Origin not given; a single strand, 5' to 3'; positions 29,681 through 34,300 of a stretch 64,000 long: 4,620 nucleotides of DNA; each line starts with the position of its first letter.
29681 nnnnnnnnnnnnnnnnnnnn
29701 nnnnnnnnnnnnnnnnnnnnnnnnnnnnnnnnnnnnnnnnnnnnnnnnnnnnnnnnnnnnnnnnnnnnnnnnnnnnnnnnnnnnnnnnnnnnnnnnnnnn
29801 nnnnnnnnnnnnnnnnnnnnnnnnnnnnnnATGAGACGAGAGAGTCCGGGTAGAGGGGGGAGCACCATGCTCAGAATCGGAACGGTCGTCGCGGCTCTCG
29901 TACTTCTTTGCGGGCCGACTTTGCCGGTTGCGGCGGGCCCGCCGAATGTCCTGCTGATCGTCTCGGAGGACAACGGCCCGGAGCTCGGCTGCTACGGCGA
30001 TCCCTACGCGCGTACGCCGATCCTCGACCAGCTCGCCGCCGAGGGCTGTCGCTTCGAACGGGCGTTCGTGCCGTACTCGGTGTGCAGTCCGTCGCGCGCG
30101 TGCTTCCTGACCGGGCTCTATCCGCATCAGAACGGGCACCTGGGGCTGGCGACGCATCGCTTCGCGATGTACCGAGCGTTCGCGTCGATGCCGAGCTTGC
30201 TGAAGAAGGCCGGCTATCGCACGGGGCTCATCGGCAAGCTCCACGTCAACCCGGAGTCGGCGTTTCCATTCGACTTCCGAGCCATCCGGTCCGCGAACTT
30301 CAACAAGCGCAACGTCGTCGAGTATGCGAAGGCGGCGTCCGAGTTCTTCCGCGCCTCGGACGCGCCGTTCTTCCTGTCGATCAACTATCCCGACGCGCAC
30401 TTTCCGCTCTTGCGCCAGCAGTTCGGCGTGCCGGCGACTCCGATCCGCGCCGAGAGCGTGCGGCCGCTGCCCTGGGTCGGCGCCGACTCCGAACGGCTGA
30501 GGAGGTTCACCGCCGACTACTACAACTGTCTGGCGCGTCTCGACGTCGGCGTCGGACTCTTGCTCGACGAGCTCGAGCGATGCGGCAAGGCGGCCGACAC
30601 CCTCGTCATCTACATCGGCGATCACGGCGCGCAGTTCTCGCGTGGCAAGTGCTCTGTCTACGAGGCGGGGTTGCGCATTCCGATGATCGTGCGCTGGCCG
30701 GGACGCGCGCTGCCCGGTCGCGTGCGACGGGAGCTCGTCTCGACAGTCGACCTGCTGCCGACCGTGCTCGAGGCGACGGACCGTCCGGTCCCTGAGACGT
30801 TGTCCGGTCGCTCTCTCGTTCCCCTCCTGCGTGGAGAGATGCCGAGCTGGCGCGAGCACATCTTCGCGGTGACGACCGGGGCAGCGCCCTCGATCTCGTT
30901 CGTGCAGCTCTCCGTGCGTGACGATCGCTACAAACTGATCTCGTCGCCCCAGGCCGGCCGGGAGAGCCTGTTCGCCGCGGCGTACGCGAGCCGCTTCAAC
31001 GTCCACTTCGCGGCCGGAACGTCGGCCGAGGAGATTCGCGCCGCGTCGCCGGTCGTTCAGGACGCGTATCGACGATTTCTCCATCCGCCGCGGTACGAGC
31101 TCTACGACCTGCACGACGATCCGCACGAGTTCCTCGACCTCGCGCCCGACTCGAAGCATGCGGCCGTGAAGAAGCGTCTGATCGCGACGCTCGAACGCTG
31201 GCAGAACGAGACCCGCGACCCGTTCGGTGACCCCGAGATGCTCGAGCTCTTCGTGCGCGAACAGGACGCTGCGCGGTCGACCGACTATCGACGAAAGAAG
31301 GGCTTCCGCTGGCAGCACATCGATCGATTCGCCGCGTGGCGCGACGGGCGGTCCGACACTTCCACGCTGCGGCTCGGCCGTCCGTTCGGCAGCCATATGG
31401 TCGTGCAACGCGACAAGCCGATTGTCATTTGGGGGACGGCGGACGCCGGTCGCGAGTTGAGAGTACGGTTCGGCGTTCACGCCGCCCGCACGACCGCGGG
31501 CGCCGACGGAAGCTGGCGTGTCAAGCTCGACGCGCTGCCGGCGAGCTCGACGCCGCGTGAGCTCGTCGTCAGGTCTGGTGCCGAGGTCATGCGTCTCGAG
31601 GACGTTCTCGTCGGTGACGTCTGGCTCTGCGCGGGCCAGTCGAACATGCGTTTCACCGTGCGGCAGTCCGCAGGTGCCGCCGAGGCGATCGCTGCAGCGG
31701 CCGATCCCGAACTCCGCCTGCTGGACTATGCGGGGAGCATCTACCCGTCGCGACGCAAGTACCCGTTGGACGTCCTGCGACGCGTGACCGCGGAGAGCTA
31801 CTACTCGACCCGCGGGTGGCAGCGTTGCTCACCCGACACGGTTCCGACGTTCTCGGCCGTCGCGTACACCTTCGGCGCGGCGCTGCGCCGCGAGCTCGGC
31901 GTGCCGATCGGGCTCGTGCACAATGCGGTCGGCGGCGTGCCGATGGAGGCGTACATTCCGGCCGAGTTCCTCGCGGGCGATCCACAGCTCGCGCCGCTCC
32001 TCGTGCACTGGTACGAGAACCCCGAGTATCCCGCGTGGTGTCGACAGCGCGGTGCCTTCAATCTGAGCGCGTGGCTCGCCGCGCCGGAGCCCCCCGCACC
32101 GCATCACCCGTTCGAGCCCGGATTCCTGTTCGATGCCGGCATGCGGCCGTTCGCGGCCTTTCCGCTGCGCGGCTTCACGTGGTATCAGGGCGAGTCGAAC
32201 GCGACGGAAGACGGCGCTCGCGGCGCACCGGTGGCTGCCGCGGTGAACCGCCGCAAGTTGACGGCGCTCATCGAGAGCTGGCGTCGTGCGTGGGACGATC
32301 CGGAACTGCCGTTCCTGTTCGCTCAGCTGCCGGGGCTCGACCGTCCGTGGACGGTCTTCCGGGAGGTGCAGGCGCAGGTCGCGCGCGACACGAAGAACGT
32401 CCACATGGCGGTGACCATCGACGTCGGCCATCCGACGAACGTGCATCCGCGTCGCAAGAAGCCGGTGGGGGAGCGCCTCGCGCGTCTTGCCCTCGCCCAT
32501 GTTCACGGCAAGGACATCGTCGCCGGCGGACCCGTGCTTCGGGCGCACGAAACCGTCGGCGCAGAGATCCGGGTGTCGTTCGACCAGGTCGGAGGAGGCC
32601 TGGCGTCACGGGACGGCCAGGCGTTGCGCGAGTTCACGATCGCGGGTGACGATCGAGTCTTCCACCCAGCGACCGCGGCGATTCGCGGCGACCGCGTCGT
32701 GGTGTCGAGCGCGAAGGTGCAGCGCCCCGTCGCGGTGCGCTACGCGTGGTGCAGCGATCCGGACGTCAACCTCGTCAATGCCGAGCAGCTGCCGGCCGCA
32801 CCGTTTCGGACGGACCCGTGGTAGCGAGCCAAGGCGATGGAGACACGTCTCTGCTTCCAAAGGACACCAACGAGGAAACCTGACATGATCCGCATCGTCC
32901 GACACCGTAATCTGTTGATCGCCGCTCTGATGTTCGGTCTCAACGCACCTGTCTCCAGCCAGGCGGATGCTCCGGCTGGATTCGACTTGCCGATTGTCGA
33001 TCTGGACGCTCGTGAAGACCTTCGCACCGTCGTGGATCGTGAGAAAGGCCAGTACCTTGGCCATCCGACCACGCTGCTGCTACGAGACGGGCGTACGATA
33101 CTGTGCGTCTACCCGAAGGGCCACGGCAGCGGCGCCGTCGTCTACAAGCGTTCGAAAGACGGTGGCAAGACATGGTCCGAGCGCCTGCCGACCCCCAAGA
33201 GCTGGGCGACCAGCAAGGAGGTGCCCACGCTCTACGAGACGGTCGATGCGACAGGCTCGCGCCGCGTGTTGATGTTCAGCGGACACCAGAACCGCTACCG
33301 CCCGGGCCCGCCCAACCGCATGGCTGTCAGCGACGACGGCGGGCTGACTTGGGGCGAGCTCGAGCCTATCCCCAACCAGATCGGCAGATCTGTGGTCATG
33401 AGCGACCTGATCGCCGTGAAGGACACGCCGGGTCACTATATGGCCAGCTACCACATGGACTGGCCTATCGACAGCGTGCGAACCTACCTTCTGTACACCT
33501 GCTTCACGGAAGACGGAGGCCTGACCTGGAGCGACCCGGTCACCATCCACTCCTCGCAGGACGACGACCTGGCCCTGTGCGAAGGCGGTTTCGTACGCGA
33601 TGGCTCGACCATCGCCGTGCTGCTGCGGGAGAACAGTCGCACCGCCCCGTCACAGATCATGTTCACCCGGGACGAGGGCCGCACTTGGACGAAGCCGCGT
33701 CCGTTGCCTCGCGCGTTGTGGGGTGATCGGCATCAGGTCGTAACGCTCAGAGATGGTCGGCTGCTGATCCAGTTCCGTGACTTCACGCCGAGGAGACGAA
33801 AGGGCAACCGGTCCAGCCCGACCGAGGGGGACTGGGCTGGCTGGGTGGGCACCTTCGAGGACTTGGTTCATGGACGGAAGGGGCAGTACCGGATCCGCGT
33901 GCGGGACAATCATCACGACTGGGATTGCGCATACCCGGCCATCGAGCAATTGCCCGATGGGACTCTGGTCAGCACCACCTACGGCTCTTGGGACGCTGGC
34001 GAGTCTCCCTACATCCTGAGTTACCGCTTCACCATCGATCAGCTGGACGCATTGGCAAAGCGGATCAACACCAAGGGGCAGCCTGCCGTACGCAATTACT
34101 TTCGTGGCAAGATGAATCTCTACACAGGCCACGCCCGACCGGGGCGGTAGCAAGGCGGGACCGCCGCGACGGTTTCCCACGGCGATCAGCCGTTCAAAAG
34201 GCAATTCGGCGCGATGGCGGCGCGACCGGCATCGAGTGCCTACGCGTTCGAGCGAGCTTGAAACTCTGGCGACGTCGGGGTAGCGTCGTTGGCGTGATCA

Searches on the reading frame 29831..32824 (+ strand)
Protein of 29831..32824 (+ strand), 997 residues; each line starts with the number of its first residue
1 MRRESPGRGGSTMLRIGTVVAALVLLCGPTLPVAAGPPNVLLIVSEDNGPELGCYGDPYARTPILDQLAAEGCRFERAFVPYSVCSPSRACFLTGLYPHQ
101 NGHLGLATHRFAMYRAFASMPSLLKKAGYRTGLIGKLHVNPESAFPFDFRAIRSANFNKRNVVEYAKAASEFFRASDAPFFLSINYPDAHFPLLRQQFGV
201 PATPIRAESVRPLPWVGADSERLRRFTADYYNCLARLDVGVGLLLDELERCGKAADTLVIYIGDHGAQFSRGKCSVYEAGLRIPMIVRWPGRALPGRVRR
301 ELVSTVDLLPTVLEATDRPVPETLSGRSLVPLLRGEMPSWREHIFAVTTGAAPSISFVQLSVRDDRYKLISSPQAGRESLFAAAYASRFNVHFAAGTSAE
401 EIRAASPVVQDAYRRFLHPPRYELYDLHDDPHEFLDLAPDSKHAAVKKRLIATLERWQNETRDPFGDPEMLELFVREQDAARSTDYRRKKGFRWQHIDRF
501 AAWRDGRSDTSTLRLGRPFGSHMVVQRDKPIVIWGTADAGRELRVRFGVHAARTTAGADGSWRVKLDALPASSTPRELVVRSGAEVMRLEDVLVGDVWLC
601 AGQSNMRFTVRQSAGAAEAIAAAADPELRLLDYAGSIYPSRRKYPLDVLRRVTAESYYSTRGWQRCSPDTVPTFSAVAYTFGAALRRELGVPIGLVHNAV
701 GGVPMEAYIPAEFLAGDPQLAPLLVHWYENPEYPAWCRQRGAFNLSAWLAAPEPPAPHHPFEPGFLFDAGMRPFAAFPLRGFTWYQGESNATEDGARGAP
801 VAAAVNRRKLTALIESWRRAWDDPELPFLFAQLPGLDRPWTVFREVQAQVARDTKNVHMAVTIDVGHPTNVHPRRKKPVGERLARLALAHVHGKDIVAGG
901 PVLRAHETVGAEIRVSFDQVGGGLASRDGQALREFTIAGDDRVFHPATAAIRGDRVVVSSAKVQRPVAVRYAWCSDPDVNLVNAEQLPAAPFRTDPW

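Call 7: search_protein_families(library=pfam, proteins=[window:29831-32824:+], max_evalue=0.001)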
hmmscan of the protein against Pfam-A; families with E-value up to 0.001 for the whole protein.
window:29831-32824:+ (997 aa): 4 families
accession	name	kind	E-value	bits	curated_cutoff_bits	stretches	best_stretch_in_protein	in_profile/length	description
PF00884.28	Sulfatase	-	4.2e-46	158.1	25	1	38-317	1-300/301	Sulfatase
PF16347.10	SGSH_C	-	2e-21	77.2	29.3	1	273-371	8-108/154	N-sulphoglucosamine sulphohydrolase, C-terminal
PF03629.24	SASA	-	1.6e-14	54.5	24.8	2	778-886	119-223/226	Carbohydrate esterase, sialic acid-specific acetylesterase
PF01663.27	Phosphodiest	-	8e-05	22.8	23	0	60-102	18-61/342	Type I phosphodiesterase / nucleotide pyrophosphatase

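Call 20: search_protein_families(library=ncbifam, proteins=[window:29831-32824:+], max_evalue=0.00001)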
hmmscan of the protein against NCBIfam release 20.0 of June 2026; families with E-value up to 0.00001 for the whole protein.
window:29831-32824:+ (997 aa): 4 families
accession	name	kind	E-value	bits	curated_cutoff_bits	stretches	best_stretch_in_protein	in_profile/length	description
NF010322.0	PRK13759.1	equivalog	3.4e-52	177.5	481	2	220-382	260-425/486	arylsulfatase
TIGR03417.1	chol_sulfatase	equivalog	2.3e-35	122.4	433.45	2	220-375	245-402/500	choline-sulfatase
NF045661.1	HdlasePehA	equivalog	2.7e-33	115.4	900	2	219-345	273-405/506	phosphoric/sulfuric ester hydrolase PehA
NF052527.1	Mn_arylsulf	exception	9.7e-28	97.3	850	2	39-142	3-106/479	manganese-dependent arylsulfatase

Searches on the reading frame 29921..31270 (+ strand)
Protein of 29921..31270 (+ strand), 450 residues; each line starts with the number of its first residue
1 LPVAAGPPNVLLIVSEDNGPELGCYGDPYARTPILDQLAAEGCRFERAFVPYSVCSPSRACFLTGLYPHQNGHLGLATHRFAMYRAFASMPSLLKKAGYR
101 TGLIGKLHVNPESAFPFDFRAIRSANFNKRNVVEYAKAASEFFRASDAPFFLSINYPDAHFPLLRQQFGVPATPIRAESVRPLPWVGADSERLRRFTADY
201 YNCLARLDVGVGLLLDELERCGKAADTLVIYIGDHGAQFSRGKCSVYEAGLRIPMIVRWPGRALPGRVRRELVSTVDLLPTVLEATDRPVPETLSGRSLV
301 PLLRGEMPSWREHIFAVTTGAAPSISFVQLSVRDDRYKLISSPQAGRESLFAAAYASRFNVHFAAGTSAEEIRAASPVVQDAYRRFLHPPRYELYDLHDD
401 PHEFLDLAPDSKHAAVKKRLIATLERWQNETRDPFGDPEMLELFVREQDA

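Call 35: search_solved_structures(query=window:29921-31270:+, max_evalue=1e-20)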
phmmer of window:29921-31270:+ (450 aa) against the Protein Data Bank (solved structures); distinct sequences matched with E-value up to 1e-20: 55.
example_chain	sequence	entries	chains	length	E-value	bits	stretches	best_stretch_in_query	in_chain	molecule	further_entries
4mhx_A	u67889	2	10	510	5.6e-54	186.8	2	5-161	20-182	N-sulphoglucosamine sulphohydrolase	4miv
7p24_AAA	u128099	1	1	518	7.5e-40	140.3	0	192-340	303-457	Mucin-desulfating sulfatase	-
9bb9_A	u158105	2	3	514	2.1e-39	138.8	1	6-434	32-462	S1_8A sulfatase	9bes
7stt_A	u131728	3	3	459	1.2e-38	136.4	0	7-128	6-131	N-acetylgalactosamine-6-sulfatase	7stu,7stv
9bes_B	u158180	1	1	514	6.8e-38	133.8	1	6-434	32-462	S1_8A Sulfatase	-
9s8y_A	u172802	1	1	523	1.4e-35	126.2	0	195-339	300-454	Sulfatase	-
7ebp_A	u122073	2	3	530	1.6e-35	126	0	195-316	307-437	Sulfatase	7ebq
5g2v_A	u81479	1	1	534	4.1e-35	124.7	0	7-124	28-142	N-ACETYLGLUCOSAMINE-6-SULFATASE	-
1e33_P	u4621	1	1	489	8.3e-34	120.4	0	7-115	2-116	Arylsulfatase A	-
1e2s_P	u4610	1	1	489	1.1e-33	120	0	7-115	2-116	Arylsulfatase A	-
1e3c_P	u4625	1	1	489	1.4e-33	119.6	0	7-115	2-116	Arylsulfatase A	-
1e1z_P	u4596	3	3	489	1.4e-33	119.6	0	7-115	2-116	Arylsulfatase A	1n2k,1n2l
1auk_A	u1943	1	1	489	3e-33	118.5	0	7-115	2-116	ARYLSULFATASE A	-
9s03_A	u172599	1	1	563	4.3e-32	114.7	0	194-340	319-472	Putative sulfatase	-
7lha_A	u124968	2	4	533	9.4e-32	113.6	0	6-122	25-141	Exo-L-galactose-6-sulfatase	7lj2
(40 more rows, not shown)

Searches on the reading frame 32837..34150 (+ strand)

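Call 7: search_protein_families(library=pfam, proteins=[window:32837-34150:+], max_evalue=0.001)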
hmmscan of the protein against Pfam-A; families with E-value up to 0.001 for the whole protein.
window:32837-34150:+ (437 aa): 2 families
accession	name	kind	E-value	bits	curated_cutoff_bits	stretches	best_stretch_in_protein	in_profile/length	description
PF13088.12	BNR_2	-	6e-13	49.2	31.4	1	64-377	37-275/277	BNR repeat-like domain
PF02012.26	BNR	-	1.6e-07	30.7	27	0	105-114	2-11/12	BNR/Asp-box repeat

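Call 20: search_protein_families(library=ncbifam, proteins=[window:32837-34150:+], max_evalue=0.00001)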
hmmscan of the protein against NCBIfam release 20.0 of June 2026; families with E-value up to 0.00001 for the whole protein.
window:32837-34150:+ (437 aa): 0 families
